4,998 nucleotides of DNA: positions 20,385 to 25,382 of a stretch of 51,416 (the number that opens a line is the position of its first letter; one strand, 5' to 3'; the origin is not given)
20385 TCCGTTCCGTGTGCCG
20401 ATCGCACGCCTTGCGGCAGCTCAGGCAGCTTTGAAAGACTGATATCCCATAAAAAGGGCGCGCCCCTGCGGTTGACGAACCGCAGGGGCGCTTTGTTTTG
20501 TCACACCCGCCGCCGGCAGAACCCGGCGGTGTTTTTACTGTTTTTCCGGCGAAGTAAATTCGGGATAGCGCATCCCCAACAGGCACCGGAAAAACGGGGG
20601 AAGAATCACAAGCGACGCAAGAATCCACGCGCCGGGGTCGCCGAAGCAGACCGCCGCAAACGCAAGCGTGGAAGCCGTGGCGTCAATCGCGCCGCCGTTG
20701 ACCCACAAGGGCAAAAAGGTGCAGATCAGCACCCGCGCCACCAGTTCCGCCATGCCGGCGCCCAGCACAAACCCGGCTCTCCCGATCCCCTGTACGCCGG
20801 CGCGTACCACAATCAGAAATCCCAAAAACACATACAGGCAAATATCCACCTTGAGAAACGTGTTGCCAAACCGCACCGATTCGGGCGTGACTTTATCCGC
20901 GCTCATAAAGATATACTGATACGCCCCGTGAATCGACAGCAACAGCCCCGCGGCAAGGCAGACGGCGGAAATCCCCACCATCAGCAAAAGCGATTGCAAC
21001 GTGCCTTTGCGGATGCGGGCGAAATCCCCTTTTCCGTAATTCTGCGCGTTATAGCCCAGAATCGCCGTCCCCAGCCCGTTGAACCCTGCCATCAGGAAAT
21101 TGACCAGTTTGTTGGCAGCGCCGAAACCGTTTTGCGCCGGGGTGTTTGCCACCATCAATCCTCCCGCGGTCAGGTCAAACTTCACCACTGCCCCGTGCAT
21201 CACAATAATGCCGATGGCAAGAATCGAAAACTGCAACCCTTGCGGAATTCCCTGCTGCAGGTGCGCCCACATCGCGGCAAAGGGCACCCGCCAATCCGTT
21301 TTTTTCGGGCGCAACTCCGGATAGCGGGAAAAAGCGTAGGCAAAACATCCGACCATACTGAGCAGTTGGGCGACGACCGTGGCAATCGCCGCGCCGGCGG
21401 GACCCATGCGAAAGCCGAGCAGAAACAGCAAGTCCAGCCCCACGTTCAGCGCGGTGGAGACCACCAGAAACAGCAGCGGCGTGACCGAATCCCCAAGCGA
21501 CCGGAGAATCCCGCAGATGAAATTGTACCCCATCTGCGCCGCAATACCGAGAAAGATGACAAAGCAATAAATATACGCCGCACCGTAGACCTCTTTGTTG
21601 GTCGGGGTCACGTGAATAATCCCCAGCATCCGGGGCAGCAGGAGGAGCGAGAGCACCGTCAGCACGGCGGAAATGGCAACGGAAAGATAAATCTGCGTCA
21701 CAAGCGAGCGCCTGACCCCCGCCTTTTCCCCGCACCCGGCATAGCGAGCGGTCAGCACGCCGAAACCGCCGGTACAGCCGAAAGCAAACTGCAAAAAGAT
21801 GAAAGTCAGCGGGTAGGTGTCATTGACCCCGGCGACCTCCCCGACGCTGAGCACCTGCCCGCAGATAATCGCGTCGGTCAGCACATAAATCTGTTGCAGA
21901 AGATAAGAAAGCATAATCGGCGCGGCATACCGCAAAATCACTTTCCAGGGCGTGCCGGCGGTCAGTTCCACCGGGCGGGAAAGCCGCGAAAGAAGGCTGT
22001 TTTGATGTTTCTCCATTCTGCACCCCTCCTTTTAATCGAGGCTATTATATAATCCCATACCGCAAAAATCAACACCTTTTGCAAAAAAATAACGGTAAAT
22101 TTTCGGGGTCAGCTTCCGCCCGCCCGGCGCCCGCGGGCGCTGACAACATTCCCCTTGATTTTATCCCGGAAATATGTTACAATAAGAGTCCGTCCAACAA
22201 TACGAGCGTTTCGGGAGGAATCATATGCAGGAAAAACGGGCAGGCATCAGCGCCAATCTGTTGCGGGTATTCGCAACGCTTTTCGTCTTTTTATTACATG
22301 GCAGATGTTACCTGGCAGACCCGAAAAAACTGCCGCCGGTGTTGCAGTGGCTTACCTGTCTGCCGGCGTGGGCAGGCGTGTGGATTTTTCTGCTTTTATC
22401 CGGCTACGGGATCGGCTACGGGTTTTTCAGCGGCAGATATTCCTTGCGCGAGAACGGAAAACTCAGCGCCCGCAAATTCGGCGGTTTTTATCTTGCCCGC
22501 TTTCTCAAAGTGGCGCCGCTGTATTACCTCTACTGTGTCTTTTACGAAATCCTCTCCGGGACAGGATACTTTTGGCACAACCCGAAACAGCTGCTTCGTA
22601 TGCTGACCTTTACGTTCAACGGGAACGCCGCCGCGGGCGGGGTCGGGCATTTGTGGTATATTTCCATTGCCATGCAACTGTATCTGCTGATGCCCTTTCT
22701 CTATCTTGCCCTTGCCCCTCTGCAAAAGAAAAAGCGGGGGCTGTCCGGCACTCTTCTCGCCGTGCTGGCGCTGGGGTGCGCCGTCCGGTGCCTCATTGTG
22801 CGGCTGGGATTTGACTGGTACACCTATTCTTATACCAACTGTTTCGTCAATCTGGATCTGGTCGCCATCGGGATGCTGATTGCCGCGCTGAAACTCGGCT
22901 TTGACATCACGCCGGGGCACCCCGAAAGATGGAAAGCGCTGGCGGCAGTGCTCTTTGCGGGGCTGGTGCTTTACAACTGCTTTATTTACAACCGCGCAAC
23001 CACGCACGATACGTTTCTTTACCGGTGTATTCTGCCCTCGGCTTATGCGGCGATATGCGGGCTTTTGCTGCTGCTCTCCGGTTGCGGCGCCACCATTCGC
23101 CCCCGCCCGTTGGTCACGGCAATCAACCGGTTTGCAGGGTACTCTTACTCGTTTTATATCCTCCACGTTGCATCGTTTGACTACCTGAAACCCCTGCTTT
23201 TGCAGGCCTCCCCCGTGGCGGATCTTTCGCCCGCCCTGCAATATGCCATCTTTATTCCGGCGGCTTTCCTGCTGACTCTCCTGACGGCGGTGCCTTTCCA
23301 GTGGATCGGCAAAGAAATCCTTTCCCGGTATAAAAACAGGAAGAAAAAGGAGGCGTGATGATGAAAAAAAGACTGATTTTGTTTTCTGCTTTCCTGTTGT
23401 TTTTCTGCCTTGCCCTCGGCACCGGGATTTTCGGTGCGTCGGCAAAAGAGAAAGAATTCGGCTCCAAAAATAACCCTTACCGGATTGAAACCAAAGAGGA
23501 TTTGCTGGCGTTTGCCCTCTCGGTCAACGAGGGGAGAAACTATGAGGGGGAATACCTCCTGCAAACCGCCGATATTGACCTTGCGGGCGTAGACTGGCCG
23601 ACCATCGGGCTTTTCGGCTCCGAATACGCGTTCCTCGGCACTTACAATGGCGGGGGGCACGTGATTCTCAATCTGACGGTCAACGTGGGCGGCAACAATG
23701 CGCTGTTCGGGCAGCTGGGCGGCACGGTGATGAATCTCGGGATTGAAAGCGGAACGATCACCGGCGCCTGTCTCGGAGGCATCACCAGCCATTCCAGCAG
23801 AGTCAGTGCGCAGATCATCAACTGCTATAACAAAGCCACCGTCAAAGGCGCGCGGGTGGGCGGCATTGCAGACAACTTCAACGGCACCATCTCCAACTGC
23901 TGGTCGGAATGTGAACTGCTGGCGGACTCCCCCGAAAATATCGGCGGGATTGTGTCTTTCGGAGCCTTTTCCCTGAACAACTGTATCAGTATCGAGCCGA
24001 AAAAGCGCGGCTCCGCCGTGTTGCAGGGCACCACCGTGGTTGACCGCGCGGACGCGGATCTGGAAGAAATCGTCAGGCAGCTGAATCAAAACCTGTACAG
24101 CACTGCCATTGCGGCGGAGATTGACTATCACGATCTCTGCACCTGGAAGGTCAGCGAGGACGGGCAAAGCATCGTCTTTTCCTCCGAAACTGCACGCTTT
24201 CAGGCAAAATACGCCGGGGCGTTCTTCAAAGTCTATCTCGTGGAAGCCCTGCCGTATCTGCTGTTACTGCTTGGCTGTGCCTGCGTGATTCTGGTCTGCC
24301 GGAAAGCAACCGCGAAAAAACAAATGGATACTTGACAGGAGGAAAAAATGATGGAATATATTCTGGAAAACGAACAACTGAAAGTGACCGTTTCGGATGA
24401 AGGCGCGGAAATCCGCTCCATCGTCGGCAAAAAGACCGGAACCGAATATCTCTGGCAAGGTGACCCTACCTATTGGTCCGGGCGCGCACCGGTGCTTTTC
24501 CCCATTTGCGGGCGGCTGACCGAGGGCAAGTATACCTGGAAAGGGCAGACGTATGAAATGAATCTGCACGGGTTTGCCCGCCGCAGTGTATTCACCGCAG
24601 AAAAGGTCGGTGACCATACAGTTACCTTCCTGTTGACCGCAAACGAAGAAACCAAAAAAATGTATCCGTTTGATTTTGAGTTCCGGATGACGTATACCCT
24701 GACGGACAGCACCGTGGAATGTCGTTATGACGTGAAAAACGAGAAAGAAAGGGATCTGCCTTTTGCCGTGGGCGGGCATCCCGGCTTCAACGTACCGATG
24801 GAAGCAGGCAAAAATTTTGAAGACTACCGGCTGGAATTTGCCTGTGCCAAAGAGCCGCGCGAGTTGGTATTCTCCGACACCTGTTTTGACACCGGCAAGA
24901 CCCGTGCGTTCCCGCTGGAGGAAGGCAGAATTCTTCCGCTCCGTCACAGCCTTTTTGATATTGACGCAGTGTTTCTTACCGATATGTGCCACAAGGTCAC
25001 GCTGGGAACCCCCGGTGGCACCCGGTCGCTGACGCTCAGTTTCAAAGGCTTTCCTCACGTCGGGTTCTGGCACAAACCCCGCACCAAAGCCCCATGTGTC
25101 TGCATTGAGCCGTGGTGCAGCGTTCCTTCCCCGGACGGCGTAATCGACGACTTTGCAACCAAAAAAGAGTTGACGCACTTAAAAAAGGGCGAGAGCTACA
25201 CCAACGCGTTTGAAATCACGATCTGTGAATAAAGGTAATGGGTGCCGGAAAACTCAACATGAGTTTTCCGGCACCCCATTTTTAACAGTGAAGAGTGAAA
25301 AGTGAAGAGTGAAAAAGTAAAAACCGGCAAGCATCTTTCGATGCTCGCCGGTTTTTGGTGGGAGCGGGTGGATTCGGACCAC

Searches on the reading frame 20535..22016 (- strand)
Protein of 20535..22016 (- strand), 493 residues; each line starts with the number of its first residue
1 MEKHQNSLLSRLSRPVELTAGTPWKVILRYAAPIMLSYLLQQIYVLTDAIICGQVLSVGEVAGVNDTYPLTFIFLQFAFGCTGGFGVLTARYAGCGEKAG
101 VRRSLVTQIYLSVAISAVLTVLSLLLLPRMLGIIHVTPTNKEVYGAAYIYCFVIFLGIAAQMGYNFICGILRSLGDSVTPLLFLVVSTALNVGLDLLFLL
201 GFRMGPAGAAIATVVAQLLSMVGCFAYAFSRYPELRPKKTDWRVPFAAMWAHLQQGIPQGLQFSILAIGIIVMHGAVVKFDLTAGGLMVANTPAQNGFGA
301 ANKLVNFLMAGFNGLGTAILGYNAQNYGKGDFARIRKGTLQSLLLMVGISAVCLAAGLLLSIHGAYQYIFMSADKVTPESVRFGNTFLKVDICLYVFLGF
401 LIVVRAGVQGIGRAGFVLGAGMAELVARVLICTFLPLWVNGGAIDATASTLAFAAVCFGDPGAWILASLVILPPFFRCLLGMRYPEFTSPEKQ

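Call 28: search_protein_families(library=pfam, proteins=[window:20535-22016:-], max_evalue=0.001)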
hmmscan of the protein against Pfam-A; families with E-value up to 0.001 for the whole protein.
window:20535-22016:- (493 aa): 1 family
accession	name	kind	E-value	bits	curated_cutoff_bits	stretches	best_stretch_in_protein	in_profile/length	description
PF01554.23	MatE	-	2.7e-25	89.4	24.9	2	33-195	1-159/161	MatE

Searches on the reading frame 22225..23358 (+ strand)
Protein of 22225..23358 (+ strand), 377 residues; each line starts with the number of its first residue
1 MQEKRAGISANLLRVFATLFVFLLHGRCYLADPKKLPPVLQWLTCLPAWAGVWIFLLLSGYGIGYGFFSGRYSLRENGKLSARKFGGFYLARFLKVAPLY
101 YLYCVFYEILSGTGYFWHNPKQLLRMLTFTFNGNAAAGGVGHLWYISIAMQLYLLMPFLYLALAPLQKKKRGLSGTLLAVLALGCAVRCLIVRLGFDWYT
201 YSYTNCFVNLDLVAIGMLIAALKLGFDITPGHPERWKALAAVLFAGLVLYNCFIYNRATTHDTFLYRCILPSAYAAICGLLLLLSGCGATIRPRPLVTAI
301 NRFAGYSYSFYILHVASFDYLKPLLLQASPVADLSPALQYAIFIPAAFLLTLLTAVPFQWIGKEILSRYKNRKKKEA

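Call 28: search_protein_families(library=pfam, proteins=[window:22225-23358:+], max_evalue=0.001)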
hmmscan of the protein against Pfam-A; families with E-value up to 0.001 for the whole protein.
window:22225-23358:+ (377 aa): 1 family
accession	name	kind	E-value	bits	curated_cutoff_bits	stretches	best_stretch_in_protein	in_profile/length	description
PF01757.29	Acyl_transf_3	-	4.2e-21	75.8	31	1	10-355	4-325/326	Acyltransferase domain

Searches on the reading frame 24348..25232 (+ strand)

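Call 28: search_protein_families(library=pfam, proteins=[window:24348-25232:+], max_evalue=0.001)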
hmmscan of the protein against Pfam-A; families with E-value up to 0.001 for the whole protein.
window:24348-25232:+ (294 aa): 1 family
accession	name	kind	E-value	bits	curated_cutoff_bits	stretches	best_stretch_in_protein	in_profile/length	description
PF01263.26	Aldose_epim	-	2e-34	119.8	27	1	4-290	3-298/299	Aldose 1-epimerase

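Call 81: search_protein_families(library=ncbifam, proteins=[window:24348-25232:+], max_evalue=1e-10)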
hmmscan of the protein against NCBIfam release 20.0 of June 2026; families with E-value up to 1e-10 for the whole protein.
window:24348-25232:+ (294 aa): 0 families
